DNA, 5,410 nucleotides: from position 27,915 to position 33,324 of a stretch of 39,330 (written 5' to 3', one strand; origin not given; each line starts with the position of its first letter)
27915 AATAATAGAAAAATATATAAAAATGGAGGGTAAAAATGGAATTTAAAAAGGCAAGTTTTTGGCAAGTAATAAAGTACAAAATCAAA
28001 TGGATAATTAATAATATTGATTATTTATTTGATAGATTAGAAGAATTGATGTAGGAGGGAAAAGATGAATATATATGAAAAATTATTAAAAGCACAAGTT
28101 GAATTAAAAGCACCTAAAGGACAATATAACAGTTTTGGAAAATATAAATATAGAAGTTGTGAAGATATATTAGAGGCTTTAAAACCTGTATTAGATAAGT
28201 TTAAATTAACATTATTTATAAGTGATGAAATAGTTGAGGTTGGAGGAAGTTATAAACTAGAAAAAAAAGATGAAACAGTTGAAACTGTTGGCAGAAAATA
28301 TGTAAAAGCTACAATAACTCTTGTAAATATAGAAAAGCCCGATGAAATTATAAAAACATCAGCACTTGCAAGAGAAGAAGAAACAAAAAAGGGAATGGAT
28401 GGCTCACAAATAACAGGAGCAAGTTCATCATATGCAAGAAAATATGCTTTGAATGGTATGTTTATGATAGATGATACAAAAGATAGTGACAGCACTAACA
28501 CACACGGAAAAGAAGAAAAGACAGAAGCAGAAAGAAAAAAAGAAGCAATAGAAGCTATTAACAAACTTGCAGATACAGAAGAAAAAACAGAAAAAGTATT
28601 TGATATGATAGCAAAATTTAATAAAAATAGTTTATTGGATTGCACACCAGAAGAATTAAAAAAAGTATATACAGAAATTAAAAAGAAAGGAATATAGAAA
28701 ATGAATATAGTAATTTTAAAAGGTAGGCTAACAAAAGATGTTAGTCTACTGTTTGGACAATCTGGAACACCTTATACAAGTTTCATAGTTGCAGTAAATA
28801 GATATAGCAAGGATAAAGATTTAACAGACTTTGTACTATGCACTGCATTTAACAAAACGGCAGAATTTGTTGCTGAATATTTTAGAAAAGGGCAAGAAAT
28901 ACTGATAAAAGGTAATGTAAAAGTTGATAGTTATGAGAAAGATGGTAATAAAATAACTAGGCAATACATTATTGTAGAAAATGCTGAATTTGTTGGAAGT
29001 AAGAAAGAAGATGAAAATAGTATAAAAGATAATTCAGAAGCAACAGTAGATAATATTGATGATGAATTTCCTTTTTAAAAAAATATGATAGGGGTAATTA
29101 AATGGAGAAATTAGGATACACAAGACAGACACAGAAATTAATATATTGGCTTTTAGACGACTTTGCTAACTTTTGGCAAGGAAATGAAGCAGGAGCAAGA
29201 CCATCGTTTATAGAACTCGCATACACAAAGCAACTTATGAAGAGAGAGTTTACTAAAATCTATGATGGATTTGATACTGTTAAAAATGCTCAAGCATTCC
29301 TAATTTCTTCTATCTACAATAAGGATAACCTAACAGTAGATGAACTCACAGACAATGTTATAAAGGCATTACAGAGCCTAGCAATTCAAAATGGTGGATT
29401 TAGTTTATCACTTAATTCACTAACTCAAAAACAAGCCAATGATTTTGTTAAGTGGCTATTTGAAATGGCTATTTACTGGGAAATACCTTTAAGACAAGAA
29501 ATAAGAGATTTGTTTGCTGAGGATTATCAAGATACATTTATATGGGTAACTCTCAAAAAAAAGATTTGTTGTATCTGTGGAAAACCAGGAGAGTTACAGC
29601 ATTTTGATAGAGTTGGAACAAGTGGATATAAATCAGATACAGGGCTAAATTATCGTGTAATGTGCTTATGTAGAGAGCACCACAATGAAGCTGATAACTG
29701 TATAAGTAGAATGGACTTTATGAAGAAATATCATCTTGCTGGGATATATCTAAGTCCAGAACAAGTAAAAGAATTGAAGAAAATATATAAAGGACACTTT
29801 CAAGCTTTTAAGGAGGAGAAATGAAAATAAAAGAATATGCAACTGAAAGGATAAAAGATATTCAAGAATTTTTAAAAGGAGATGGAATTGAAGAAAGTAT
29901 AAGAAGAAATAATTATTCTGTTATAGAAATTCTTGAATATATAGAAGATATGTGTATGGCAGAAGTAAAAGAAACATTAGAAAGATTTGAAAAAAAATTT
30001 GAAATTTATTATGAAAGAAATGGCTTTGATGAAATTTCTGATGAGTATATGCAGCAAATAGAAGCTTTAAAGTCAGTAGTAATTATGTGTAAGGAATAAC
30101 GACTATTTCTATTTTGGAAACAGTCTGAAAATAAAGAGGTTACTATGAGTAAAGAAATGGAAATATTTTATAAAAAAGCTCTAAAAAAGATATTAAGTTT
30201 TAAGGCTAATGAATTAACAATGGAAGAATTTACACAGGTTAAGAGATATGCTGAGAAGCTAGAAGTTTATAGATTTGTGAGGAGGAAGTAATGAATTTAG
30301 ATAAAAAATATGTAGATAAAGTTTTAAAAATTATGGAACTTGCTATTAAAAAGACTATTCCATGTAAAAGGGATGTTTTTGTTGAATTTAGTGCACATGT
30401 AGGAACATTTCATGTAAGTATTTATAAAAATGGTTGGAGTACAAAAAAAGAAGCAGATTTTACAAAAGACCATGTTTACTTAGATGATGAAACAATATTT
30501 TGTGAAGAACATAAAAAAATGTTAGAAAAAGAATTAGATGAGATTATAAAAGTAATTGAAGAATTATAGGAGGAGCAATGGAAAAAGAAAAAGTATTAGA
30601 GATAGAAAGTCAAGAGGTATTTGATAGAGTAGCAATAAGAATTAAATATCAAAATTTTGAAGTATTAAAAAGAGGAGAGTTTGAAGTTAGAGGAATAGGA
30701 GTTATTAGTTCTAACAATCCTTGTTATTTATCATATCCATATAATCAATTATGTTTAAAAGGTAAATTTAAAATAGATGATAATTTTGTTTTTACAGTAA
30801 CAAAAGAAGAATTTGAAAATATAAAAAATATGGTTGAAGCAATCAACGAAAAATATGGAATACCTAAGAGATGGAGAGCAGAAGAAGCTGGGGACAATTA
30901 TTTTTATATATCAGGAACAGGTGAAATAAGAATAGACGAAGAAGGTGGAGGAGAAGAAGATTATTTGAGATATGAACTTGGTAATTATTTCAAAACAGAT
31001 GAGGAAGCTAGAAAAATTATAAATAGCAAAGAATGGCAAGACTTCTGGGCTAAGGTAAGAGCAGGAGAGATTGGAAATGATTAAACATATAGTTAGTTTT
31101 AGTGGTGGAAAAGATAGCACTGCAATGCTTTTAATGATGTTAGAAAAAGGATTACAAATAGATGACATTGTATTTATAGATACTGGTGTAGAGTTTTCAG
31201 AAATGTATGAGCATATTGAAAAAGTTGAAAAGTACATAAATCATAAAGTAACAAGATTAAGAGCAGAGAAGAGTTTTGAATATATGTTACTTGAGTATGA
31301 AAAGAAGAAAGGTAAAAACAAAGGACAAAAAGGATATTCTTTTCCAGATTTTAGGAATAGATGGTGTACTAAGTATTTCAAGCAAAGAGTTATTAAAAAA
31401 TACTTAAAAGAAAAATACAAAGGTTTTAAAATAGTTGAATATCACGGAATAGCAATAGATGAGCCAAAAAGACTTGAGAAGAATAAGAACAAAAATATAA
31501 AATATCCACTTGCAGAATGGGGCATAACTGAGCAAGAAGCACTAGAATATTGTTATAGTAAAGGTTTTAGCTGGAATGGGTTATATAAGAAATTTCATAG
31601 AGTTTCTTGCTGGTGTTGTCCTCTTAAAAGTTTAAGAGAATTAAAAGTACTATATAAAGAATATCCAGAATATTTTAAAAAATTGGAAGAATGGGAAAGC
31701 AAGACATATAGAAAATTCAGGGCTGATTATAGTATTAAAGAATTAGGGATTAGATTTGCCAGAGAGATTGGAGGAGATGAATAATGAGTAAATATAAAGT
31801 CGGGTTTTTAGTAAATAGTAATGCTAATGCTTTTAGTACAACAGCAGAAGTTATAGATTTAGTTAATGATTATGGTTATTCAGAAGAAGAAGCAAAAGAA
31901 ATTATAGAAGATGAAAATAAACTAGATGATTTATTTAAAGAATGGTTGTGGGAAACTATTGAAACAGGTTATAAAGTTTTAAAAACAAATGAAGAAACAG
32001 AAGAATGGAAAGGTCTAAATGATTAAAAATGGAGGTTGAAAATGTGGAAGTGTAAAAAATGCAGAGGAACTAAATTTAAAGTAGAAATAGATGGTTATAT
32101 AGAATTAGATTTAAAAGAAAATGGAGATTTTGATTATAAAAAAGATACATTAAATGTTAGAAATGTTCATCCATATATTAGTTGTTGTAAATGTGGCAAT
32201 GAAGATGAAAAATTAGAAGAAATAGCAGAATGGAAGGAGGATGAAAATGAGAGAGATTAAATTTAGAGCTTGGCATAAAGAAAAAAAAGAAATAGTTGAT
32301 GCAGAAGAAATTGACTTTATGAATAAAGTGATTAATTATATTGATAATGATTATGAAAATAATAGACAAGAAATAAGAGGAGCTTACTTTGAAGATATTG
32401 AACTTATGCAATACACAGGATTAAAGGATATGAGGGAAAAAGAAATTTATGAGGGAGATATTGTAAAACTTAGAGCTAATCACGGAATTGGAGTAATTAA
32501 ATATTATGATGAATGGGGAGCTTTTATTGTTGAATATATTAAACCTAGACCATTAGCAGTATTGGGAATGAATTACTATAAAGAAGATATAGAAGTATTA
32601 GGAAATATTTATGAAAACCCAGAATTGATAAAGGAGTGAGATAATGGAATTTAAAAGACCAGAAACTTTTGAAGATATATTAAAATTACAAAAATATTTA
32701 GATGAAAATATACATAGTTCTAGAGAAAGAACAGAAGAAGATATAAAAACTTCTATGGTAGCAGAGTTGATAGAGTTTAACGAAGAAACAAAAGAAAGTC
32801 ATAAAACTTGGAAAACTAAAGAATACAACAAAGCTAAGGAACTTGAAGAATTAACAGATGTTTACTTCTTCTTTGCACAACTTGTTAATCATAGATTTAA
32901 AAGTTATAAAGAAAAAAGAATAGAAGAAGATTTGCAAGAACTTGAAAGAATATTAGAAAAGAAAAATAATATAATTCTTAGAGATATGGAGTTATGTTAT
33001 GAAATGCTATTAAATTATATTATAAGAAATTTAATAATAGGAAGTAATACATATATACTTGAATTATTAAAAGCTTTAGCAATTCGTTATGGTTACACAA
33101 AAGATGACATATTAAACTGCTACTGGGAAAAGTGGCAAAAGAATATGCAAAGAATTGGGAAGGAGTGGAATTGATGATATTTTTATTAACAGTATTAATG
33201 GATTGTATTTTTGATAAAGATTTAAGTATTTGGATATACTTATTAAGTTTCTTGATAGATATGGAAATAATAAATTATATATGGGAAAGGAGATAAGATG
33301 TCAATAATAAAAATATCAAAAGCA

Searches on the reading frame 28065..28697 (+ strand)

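Call 34: search_protein_families(library=pfam, proteins=[window:28065-28697:+], max_evalue=0.01)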
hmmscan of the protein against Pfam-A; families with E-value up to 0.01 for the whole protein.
window:28065-28697:+ (210 aa): 1 family
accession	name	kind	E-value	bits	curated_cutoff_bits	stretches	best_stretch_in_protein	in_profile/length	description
PF04404.17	ERF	-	5.7e-44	150.2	25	1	3-167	1-150/153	ERF superfamily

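Call 35: search_protein_families(library=padloc, proteins=[window:28065-28697:+], max_evalue=0.01)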
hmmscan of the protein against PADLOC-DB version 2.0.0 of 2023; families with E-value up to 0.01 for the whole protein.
window:28065-28697:+ (210 aa): 0 families

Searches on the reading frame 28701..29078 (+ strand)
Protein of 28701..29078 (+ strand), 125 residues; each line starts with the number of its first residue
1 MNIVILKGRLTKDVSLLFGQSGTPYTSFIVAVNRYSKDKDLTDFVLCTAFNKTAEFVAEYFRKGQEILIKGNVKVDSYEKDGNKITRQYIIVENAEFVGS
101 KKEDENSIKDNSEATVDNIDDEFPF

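Call 34: search_protein_families(library=pfam, proteins=[window:28701-29078:+], max_evalue=0.01)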
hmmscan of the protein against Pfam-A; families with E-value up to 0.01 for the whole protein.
window:28701-29078:+ (125 aa): 2 families
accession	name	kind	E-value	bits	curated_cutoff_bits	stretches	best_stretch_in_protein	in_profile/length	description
PF00436.31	SSB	-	9.5e-23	80.7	26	1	1-97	1-103/104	Single-strand binding protein family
PF01336.31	tRNA_anti-codon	-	0.00053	20.3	27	1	39-82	23-63/75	OB-fold nucleic acid binding domain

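Call 35: search_protein_families(library=padloc, proteins=[window:28701-29078:+], max_evalue=0.01)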
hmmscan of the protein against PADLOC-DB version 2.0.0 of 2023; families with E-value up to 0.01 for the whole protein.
window:28701-29078:+ (125 aa): 0 families

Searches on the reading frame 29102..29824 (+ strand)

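Call 34: search_protein_families(library=pfam, proteins=[window:29102-29824:+], max_evalue=0.01)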
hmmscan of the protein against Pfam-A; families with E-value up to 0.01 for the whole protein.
window:29102-29824:+ (240 aa): 1 family
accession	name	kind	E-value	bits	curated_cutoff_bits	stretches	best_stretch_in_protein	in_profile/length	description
PF16784.11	HNHc_6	-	2.1e-16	60.6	26.6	1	84-226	56-202/204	Putative HNHc nuclease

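Call 35: search_protein_families(library=padloc, proteins=[window:29102-29824:+], max_evalue=0.01)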
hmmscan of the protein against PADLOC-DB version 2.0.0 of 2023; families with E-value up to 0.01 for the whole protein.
window:29102-29824:+ (240 aa): 0 families

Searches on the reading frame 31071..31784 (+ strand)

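Call 34: search_protein_families(library=pfam, proteins=[window:31071-31784:+], max_evalue=0.01)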
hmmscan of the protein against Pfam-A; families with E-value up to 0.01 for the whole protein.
window:31071-31784:+ (237 aa): 3 families
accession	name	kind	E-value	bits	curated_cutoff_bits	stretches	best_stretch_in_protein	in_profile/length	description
PF01507.26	PAPS_reduct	-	3.2e-14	53.8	22.5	1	6-185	2-174/175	Phosphoadenosine phosphosulfate reductase domain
PF02568.20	ThiI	-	0.00084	19.4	20.5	1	9-79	9-75/197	Thiamine biosynthesis protein (ThiI)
PF06508.19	QueC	-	0.0066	16.4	22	0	6-55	2-50/210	Queuosine biosynthesis protein QueC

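Call 35: search_protein_families(library=padloc, proteins=[window:31071-31784:+], max_evalue=0.01)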
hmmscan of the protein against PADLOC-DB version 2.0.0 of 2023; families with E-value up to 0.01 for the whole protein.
window:31071-31784:+ (237 aa): 8 families
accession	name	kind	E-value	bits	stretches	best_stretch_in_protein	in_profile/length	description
PDLC02782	SspD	-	4.6e-30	103.3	1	5-212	1-202/277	SspD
PDLC02510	BrxP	-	8.5e-15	52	1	6-207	135-337/779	BrxP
PDLC02661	DndC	-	1.1e-08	32.5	1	7-120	26-147/468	DndC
PDLC02662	DndC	-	3.7e-08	30.8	1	6-119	29-150/481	DndC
PDLC02659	DndC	-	0.0004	17.2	1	6-120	31-153/586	DndC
PDLC02660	DndC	-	0.0004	17.2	1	6-120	31-153/586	DndC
PDLC00911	QueC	-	0.00065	17.9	1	5-70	7-72/190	QueC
PDLC03333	MTase_II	-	0.0026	14.4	1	6-120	45-167/544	Type II methyltransferase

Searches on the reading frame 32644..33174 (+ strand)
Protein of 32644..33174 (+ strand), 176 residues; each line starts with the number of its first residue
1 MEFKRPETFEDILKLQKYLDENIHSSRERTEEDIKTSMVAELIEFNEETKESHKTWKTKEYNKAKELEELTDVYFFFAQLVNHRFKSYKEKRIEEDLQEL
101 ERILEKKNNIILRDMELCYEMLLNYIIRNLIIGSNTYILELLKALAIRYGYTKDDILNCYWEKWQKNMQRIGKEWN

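Call 34: search_protein_families(library=pfam, proteins=[window:32644-33174:+], max_evalue=0.01)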
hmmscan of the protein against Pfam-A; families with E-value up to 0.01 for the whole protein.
window:32644-33174:+ (176 aa): 1 family
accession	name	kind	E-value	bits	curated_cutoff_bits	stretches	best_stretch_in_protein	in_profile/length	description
PF08761.16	dUTPase_2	-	4.1e-11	43.9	22.9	1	9-173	2-160/162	dUTPase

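Call 35: search_protein_families(library=padloc, proteins=[window:32644-33174:+], max_evalue=0.01)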
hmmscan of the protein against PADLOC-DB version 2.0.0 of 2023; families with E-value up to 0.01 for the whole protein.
window:32644-33174:+ (176 aa): 0 families
